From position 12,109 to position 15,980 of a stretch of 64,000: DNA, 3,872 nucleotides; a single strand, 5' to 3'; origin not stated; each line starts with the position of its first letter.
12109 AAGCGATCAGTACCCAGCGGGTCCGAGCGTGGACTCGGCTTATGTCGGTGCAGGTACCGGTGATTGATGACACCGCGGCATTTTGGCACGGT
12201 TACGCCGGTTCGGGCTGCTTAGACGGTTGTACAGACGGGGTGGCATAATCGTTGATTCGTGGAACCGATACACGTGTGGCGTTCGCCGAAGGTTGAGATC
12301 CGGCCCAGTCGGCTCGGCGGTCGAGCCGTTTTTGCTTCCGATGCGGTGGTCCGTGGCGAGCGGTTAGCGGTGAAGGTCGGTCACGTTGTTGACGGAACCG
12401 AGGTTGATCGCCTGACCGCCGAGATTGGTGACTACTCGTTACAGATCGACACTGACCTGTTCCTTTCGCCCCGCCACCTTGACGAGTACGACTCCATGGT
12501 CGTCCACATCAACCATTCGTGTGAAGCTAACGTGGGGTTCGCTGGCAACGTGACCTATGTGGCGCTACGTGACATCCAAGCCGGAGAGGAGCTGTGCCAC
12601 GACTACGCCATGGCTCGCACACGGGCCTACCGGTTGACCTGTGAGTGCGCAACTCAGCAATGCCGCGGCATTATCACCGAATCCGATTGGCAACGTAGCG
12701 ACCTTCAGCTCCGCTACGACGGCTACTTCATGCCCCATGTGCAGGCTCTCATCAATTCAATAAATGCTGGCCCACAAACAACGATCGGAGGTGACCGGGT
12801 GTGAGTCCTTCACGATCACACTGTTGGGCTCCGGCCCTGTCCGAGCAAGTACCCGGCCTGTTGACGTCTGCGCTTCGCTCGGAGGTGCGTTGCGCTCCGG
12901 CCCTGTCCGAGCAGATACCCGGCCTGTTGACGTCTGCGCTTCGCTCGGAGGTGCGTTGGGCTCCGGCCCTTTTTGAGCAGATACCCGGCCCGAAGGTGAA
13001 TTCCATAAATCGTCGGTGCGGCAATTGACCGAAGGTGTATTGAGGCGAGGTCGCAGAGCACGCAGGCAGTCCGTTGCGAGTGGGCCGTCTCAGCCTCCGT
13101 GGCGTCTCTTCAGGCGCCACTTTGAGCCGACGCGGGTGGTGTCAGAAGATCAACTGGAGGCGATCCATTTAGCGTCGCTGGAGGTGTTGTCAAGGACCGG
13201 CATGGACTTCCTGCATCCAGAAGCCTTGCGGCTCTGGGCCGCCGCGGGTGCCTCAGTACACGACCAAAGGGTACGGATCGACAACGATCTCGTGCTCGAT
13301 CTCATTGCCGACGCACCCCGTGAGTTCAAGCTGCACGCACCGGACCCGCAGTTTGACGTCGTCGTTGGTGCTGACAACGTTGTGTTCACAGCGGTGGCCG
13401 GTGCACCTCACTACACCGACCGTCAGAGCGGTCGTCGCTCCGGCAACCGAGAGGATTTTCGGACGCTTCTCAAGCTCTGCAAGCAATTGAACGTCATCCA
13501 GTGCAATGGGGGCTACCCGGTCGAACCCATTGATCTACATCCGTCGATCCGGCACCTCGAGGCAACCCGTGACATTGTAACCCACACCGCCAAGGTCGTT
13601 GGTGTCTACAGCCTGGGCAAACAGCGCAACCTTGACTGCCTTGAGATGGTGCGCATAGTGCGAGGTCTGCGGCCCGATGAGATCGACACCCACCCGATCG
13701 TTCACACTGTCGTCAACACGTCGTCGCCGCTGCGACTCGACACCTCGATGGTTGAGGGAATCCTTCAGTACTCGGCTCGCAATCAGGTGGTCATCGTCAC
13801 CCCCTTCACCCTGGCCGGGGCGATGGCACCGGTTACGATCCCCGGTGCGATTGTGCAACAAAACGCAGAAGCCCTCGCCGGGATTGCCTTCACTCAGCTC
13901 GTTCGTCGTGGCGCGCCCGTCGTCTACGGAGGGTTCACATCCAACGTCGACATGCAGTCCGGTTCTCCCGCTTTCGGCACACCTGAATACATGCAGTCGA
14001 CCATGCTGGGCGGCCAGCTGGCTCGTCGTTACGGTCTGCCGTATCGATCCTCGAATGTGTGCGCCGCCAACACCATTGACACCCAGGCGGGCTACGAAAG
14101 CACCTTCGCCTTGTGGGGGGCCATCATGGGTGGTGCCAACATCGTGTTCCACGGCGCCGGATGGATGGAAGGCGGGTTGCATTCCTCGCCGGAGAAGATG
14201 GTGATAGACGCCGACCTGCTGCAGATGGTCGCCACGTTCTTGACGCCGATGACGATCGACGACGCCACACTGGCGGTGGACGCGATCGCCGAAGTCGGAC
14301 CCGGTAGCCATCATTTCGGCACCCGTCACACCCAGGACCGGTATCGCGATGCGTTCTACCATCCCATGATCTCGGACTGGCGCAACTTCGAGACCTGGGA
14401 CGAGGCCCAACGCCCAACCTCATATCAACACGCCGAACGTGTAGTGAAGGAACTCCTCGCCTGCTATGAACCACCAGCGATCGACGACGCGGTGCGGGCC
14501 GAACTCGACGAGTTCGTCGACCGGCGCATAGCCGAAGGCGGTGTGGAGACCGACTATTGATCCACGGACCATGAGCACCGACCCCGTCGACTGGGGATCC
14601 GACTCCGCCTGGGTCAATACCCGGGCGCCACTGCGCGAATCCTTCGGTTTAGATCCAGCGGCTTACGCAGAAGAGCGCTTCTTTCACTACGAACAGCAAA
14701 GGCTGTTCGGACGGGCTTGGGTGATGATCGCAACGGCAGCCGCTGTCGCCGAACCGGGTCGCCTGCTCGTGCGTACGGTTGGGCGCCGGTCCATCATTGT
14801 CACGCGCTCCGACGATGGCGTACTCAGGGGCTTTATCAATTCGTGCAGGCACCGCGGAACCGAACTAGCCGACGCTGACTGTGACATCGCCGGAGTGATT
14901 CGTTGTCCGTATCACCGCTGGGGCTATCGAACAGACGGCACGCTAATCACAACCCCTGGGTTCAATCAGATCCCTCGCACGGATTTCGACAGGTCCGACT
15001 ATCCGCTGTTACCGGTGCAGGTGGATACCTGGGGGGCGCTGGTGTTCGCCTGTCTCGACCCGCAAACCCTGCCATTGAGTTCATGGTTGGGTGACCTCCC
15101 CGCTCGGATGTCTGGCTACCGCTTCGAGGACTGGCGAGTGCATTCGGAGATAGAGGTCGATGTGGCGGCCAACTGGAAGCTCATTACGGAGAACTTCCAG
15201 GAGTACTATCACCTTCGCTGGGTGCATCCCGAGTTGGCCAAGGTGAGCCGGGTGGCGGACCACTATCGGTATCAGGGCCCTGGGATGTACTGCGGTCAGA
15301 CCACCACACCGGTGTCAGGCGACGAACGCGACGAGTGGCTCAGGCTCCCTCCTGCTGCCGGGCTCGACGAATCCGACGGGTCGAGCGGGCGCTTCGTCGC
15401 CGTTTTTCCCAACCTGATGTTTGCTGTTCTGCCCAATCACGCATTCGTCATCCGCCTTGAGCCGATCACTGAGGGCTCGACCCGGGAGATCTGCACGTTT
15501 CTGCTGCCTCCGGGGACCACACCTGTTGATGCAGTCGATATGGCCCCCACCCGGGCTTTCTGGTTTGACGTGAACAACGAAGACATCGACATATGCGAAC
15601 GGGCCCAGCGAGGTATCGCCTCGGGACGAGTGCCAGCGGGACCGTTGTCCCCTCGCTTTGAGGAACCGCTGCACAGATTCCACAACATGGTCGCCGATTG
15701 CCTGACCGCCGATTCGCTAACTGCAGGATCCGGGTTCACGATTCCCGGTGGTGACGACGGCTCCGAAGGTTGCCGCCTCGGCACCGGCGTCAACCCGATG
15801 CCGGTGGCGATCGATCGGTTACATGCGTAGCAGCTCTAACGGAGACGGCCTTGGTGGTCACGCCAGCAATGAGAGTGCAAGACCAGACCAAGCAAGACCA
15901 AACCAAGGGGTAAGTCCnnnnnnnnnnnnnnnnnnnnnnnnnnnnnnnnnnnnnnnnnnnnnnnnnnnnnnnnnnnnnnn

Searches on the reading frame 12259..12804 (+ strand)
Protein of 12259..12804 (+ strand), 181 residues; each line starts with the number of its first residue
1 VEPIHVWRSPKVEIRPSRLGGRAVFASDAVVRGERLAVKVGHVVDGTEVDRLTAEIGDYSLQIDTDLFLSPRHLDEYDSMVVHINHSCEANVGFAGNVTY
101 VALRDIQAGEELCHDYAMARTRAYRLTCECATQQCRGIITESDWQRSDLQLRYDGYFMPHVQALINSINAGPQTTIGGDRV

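Call 16: search_protein_families(library=pfam, proteins=[window:12259-12804:+], max_evalue=0.001)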
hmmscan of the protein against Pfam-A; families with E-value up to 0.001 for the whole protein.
window:12259-12804:+ (181 aa): 1 family
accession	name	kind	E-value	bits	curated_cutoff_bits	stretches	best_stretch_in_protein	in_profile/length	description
PF00856.33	SET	-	2.9e-10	41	22.4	1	21-116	1-104/105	SET domain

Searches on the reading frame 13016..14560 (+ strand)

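Call 16: search_protein_families(library=pfam, proteins=[window:13016-14560:+], max_evalue=0.001)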
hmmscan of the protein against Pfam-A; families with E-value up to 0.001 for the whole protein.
window:13016-14560:+ (514 aa): 1 family
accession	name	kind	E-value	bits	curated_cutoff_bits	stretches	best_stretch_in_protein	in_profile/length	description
PF06253.16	MTTB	-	1.2e-191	637.5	25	1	10-509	2-500/500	Trimethylamine methyltransferase (MTTB)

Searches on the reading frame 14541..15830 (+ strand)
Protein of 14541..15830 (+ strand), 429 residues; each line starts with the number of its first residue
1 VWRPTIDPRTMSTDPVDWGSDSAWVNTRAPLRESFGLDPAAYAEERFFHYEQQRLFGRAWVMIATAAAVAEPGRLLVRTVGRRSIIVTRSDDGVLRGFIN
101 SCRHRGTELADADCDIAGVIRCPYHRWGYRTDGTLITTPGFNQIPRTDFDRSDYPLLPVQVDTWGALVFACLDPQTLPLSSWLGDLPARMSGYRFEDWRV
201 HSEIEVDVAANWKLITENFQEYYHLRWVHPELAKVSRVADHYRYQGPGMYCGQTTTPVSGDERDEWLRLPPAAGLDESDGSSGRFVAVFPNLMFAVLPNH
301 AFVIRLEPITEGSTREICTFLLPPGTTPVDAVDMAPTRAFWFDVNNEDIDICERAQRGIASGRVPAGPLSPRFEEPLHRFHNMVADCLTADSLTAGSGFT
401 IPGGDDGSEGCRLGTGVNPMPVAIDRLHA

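Call 16: search_protein_families(library=pfam, proteins=[window:14541-15830:+], max_evalue=0.001)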
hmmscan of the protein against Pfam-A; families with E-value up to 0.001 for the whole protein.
window:14541-15830:+ (429 aa): 2 families
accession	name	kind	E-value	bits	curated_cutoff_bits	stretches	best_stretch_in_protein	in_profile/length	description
PF00848.25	Ring_hydroxyl_A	-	4.2e-47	161.2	24.9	1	195-389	1-207/208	Ring hydroxylating alpha subunit (catalytic domain)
PF00355.32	Rieske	-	3.6e-14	52.9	20.3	1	60-145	2-85/88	Rieske [2Fe-2S] domain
